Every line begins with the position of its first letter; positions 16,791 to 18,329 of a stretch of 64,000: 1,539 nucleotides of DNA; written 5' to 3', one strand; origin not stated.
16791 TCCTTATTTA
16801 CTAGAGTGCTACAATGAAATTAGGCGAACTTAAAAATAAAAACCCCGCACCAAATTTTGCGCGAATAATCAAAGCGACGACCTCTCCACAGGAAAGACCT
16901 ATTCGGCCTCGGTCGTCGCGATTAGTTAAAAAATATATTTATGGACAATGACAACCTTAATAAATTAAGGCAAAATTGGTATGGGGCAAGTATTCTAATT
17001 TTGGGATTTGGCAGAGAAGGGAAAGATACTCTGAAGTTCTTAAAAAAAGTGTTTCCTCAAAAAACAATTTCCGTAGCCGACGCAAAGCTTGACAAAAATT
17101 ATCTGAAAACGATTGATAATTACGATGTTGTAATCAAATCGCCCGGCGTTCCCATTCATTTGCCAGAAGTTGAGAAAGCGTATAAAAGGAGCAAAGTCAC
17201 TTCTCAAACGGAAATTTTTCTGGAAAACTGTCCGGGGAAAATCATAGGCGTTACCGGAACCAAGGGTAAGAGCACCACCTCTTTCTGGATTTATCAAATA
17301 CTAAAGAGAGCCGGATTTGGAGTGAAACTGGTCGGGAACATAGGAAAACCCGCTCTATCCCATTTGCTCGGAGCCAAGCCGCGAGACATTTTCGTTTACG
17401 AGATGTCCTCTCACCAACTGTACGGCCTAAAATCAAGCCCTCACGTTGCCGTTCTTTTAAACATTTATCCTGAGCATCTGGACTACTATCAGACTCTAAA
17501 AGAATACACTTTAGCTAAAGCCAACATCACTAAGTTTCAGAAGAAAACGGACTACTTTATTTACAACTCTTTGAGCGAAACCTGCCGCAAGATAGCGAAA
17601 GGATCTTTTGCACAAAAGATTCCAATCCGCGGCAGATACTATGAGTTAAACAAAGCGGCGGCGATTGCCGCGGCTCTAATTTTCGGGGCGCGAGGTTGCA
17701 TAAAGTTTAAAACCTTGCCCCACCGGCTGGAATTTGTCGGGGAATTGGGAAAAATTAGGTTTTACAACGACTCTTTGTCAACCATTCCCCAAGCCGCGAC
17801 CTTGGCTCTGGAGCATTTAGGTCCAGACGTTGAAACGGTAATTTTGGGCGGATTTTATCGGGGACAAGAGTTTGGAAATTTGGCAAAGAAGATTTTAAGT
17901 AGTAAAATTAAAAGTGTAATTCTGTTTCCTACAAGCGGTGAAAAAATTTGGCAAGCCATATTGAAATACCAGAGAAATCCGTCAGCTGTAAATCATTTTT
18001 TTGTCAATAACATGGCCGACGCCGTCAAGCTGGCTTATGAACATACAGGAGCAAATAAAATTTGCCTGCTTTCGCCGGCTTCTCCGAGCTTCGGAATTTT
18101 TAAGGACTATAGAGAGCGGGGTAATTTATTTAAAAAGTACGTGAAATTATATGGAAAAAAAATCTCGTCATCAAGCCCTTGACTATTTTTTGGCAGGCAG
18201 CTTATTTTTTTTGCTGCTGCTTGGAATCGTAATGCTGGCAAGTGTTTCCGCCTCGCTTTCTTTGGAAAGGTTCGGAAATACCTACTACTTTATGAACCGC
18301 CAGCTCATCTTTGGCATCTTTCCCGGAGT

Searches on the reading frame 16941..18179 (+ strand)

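Call 73: search_protein_families(library=ncbifam, proteins=[window:16941-18179:+], max_evalue=0.001)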
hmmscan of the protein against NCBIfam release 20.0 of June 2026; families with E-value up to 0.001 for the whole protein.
window:16941-18179:+ (413 aa): 16 families
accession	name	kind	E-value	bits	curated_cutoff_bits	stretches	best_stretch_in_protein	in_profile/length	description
TIGR01087.1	murD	equivalog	1.3e-80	271.6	211.95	2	18-230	2-235/441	UDP-N-acetylmuramoyl-L-alanine--D-glutamate ligase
TIGR01082.1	murC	equivalog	6.5e-18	65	335.1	1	55-228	53-229/449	UDP-N-acetylmuramate--L-alanine ligase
NF053646.1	pMurD1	equivalog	2.2e-16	59.5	610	1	56-200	62-219/465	pseudomurein biosynthesis peptide ligase pMurD1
TIGR01085.1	murE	subfamily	1.8e-14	53.5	257.3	2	83-137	67-123/472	UDP-N-acetylmuramyl-tripeptide synthetase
NF001126.0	PRK00139.1-4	equivalog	3.9e-14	52.1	373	2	100-135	105-140/486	UDP-N-acetylmuramoyl-L-alanyl-D-glutamate--2,6-diaminopimelate ligase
NF053647.1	pMurD2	equivalog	1.4e-13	50.5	550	1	49-374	52-388/405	pseudomurein biosynthesis peptide ligase pMurD2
NF001124.0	PRK00139.1-2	equivalog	3.5e-13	49.1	476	1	77-209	87-242/500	UDP-N-acetylmuramoyl-L-alanyl-D-glutamate--2,6-diaminopimelate ligase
NF008896.0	PRK11929.1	equivalog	2.7e-11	42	1023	2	100-136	113-149/965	bifunctional UDP-N-acetylmuramoyl-L-alanyl-D-glutamate--2,6-diaminopimelate ligase MurE/UDP-N-acetylmuramoyl-tripeptide--D-alanyl-D-alanine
TIGR01143.1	murF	subfamily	4.3e-11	42.4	288.6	1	92-245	67-224/418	UDP-N-acetylmuramoyl-tripeptide--D-alanyl-D-alanine ligase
NF001123.0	PRK00139.1-1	equivalog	1.2e-07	30.8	586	1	100-205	108-235/493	UDP-N-acetylmuramoyl-L-alanyl-D-glutamate--2,6-diaminopimelate ligase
NF053645.1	pMurC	equivalog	2.8e-07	29.6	560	1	43-210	47-222/492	pseudomurein biosynthesis peptide ligase pMurC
NF033197.0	F430_CfbE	equivalog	3.8e-07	29.4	250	1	53-125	53-125/430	coenzyme F430 synthase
NF010628.0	PRK14022.1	equivalog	1.3e-06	27.4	536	0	100-124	112-136/483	UDP-N-acetylmuramoyl-L-alanyl-D-glutamate--L-lysine ligase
NF011171.0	PRK14573.1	equivalog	1.2e-05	23.4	1015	1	58-212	61-217/809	bifunctional UDP-N-acetylmuramate--L-alanine ligase/D-alanine--D-alanine ligase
NF053648.1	pMurE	equivalog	2.9e-05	23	600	1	101-127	100-126/464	pseudomurein biosynthesis peptide ligase pMurE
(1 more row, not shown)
